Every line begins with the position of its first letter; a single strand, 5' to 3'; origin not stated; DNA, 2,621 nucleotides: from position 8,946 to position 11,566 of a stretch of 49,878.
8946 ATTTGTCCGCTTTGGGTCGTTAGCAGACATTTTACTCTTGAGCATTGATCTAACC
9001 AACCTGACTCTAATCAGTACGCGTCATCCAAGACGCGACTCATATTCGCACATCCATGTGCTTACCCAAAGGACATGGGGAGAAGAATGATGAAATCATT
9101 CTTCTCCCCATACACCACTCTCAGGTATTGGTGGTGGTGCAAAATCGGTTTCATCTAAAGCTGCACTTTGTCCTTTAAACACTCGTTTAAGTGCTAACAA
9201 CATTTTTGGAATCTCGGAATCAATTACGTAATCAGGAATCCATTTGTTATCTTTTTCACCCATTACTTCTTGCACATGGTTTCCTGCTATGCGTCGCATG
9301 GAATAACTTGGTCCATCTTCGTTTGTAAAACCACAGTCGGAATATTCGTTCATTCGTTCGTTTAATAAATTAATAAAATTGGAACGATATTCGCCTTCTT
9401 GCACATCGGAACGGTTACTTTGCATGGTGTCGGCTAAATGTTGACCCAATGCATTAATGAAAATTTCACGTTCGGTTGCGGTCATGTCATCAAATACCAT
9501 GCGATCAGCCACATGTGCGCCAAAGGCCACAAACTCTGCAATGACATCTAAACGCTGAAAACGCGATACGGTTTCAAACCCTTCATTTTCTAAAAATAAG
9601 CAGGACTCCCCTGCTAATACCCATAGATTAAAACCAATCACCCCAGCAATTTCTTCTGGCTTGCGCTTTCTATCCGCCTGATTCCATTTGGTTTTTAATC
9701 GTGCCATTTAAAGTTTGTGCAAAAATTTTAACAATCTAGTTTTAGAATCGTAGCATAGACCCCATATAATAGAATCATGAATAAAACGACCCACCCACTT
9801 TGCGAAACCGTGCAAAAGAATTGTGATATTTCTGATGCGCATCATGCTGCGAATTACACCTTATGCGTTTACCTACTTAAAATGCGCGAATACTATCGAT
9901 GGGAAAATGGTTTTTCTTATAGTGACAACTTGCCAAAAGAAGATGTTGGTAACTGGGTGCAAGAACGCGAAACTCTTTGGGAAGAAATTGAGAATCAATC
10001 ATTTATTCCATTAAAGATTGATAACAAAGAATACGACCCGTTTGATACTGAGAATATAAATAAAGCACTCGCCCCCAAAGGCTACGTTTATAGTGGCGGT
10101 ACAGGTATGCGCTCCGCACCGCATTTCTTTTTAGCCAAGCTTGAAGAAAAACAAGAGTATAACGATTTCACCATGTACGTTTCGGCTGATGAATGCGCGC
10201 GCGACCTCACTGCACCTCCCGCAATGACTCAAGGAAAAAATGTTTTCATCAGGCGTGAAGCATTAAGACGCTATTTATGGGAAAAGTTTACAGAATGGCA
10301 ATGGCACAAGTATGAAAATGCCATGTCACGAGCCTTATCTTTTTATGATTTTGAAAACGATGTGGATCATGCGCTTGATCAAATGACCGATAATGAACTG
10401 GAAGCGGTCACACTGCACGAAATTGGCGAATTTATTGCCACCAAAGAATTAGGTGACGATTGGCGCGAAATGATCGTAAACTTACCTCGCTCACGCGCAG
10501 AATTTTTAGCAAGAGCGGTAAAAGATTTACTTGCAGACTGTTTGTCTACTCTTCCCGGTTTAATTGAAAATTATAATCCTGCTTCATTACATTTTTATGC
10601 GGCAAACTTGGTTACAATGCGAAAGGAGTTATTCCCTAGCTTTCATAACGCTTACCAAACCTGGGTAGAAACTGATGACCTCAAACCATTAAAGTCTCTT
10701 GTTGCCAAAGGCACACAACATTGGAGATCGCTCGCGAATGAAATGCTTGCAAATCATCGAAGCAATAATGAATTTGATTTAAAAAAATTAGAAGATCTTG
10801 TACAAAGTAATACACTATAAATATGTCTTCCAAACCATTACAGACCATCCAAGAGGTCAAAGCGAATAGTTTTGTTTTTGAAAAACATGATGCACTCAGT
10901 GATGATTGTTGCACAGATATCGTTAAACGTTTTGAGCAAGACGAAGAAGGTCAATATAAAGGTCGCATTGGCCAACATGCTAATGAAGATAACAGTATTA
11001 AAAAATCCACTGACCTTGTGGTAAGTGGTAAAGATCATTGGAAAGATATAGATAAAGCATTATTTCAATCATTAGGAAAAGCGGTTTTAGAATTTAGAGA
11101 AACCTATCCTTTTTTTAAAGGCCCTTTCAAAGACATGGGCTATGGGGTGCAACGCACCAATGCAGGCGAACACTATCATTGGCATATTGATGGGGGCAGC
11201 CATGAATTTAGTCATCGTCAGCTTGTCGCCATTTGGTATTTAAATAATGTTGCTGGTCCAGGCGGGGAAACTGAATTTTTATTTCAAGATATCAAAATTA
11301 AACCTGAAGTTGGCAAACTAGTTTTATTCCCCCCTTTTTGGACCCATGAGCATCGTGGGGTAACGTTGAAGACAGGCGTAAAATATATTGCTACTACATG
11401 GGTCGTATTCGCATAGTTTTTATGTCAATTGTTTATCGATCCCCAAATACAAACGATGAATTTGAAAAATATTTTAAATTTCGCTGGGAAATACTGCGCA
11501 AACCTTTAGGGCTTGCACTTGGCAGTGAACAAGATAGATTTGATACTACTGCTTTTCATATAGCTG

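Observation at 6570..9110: AT-rich islet of four small same-strand ORFs punctuated by a conserved 110-135-bp two-arm hairpin repeat (cassette-array-like or REP/BIME-like)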

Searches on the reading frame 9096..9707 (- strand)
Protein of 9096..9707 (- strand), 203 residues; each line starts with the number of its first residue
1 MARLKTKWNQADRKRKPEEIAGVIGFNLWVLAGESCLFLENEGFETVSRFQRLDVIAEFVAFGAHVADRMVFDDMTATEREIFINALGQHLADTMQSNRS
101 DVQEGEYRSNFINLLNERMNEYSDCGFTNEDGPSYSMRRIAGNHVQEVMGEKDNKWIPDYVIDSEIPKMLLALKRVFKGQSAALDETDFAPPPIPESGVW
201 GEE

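Call 10: search_protein_families(library=pfam, proteins=[window:9096-9707:-], max_evalue=0.01)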
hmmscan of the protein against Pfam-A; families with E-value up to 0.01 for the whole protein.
window:9096-9707:- (203 aa): 0 families

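Call 11: find_encoding_contigs(protein=window:9096-9707:-, flank=10000, max_places=8)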
Protein window:9096-9707:- (203 aa): 1 contig read that carries it; 1 place shown.
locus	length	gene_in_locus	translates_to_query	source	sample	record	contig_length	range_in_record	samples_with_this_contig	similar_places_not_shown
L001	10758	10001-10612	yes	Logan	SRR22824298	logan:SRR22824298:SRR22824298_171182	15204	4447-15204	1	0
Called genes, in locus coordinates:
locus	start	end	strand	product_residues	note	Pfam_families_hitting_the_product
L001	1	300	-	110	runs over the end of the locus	PF04358:DsrC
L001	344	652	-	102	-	PF04077:DsrH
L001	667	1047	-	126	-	PF02635:DsrE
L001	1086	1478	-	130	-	PF02635:DsrE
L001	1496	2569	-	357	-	PF03460:NIR_SIR_ferr, PF01077:NIR_SIR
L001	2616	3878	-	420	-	PF03460:NIR_SIR_ferr, PF01077:NIR_SIR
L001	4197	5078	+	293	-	PF02668:TauD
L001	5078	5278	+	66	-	-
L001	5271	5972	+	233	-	PF09559:Cas6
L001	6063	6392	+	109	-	PF04358:DsrC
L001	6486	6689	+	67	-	-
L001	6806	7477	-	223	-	PF13640:2OG-FeII_Oxy_3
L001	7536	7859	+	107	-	-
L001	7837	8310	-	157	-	PF00583:Acetyltransf_1, PF13673:Acetyltransf_10, PF13508:Acetyltransf_7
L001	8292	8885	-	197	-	PF13640:2OG-FeII_Oxy_3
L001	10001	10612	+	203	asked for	-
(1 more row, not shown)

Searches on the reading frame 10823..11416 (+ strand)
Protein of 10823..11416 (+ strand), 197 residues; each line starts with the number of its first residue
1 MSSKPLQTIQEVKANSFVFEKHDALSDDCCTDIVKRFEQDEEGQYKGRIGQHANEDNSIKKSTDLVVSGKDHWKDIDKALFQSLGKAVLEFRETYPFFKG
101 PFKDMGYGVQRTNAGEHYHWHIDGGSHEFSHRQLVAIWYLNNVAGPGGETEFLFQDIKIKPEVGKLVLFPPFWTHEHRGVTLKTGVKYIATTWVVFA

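Call 10: search_protein_families(library=pfam, proteins=[window:10823-11416:+], max_evalue=0.01)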
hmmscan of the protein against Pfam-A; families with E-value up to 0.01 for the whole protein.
window:10823-11416:+ (197 aa): 1 family
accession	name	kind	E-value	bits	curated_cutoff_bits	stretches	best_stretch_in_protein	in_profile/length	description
PF13640.12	2OG-FeII_Oxy_3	-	3.8e-13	50.7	27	1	108-194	2-97/98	2OG-Fe(II) oxygenase superfamily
